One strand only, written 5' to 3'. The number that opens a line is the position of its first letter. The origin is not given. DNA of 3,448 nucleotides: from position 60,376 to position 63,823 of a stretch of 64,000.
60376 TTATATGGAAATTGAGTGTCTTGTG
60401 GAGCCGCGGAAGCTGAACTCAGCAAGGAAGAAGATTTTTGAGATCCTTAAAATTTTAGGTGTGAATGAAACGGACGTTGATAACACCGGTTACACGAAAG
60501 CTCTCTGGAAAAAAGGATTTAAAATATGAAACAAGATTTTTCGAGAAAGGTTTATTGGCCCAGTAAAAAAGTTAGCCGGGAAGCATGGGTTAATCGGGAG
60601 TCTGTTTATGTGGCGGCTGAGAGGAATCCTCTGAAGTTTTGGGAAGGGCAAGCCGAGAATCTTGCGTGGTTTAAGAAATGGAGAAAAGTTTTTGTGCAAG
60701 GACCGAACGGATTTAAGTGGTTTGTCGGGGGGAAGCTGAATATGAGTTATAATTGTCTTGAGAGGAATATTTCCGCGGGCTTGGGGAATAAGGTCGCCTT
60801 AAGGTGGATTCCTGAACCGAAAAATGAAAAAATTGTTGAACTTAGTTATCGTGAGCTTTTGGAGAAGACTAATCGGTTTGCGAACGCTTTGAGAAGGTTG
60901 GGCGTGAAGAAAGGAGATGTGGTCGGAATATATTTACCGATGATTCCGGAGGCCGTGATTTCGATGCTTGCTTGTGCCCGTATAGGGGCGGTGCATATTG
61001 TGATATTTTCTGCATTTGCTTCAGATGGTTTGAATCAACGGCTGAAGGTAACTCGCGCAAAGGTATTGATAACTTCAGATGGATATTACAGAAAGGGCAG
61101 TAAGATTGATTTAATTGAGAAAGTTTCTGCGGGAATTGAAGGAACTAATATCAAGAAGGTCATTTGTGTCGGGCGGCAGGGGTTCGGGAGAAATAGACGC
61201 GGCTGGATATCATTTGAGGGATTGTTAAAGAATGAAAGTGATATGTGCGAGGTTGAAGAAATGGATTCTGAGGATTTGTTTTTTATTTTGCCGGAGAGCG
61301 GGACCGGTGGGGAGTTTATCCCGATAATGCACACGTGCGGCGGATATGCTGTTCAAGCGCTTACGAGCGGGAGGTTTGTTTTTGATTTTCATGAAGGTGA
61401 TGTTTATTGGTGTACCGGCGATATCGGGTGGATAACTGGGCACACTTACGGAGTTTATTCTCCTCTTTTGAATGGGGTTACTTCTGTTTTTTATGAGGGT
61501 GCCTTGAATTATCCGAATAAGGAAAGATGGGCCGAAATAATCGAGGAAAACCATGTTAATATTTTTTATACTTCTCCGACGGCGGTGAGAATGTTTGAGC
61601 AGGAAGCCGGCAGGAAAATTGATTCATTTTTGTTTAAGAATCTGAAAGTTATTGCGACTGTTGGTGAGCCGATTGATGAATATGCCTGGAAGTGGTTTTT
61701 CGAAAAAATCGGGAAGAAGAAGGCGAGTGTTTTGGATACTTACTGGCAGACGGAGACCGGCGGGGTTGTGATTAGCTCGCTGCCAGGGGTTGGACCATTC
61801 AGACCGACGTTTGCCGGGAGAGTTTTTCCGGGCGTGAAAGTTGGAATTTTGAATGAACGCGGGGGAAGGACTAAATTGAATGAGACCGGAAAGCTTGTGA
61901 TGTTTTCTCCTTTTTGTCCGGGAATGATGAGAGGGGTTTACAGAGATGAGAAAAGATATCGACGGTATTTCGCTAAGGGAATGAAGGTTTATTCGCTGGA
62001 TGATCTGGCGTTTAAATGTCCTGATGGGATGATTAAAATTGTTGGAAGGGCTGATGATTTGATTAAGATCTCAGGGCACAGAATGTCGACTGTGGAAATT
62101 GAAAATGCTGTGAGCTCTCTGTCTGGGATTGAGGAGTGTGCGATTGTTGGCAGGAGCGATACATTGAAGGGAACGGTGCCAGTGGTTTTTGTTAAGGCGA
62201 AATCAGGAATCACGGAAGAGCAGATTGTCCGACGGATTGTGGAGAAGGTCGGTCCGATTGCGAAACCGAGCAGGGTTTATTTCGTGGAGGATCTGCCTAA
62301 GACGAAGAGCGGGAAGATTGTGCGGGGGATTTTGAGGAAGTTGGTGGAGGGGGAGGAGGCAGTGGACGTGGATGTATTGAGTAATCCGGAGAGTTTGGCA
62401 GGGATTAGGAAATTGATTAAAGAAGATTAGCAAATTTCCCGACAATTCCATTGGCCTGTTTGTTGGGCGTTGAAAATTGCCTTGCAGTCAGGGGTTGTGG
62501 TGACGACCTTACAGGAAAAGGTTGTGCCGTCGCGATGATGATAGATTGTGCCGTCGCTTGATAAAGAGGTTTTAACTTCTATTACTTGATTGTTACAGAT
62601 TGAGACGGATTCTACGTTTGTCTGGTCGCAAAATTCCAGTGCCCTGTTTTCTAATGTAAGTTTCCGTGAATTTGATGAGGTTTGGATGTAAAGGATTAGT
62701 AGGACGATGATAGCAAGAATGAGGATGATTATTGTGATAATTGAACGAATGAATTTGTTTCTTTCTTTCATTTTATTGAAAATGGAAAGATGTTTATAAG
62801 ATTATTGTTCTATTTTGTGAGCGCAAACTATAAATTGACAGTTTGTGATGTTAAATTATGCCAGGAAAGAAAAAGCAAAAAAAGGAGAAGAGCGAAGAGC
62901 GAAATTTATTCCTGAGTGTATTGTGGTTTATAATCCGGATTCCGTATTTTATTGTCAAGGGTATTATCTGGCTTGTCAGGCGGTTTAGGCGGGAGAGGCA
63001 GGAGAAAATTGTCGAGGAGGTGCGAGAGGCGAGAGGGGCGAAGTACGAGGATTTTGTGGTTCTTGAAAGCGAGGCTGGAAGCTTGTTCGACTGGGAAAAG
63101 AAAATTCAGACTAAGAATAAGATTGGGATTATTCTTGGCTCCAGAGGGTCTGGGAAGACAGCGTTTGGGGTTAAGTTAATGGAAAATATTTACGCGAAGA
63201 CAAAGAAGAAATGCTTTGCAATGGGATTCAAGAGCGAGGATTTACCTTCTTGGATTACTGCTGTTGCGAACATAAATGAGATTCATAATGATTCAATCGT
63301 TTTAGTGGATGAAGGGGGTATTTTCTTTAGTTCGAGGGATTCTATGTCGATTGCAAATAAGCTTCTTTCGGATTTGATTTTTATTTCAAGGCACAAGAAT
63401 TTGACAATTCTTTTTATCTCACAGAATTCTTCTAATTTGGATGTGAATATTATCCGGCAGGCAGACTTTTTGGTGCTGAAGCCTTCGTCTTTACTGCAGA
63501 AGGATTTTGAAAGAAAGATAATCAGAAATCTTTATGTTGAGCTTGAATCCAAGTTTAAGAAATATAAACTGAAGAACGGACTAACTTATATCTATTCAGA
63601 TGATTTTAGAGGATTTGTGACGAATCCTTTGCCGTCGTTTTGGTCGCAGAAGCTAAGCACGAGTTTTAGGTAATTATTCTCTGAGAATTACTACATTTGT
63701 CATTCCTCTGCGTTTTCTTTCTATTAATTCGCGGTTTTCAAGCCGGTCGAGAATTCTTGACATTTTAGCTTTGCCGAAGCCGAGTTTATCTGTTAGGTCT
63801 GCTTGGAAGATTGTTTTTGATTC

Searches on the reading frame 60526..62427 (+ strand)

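Call 7: search_protein_families(library=pfam, max_evalue=0.001, proteins=[window:60526-62427:+])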
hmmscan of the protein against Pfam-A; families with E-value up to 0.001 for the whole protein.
window:60526-62427:+ (634 aa): 3 families
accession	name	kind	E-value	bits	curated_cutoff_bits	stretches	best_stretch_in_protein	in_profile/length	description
PF00501.34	AMP-binding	-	1.4e-67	228.7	29.9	1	87-472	9-384/384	AMP-binding enzyme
PF13193.12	AMP-binding_C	-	7.6e-21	75.3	24.5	1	524-597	1-76/76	AMP-binding enzyme C-terminal domain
PF16177.11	ACAS_N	-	1.7e-16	60.2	27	1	26-77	3-55/55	Acetyl-coenzyme A synthetase N-terminus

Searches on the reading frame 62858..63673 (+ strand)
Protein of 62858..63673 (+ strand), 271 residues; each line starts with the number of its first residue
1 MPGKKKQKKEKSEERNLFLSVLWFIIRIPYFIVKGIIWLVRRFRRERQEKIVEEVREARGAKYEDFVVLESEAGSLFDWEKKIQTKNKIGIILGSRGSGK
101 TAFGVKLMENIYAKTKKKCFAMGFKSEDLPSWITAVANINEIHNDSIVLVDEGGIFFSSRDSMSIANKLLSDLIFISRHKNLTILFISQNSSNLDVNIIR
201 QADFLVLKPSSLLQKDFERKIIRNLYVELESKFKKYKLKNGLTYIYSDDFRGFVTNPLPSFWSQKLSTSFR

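Call 68: find_encoding_contigs(protein=window:62858-63673:+, flank=10000, max_places=2)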
Protein window:62858-63673:+ (271 aa): 1 contig read that carries it; 1 place shown.
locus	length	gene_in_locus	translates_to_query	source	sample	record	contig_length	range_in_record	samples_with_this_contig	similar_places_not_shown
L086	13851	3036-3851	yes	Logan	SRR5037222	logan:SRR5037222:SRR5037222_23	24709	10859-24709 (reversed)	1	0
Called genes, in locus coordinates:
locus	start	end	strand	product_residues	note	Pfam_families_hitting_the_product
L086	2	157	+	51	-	?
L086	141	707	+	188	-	PF01928:CYTH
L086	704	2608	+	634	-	PF16177:ACAS_N, PF00501:AMP-binding, PF13193:AMP-binding_C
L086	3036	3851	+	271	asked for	-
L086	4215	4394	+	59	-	-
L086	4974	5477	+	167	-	PF17803:Cadherin_4 (weak), PF17963:Big_9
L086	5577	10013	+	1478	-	PF05048:NosD, PF13229:Beta_helix (weak)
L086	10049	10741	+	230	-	PF00005:ABC_tran, PF02463:SMC_N (weak), PF13304:AAA_21 (faint)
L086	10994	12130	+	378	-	-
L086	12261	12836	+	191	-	PF00827:Ribosomal_L15e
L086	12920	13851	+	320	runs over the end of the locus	-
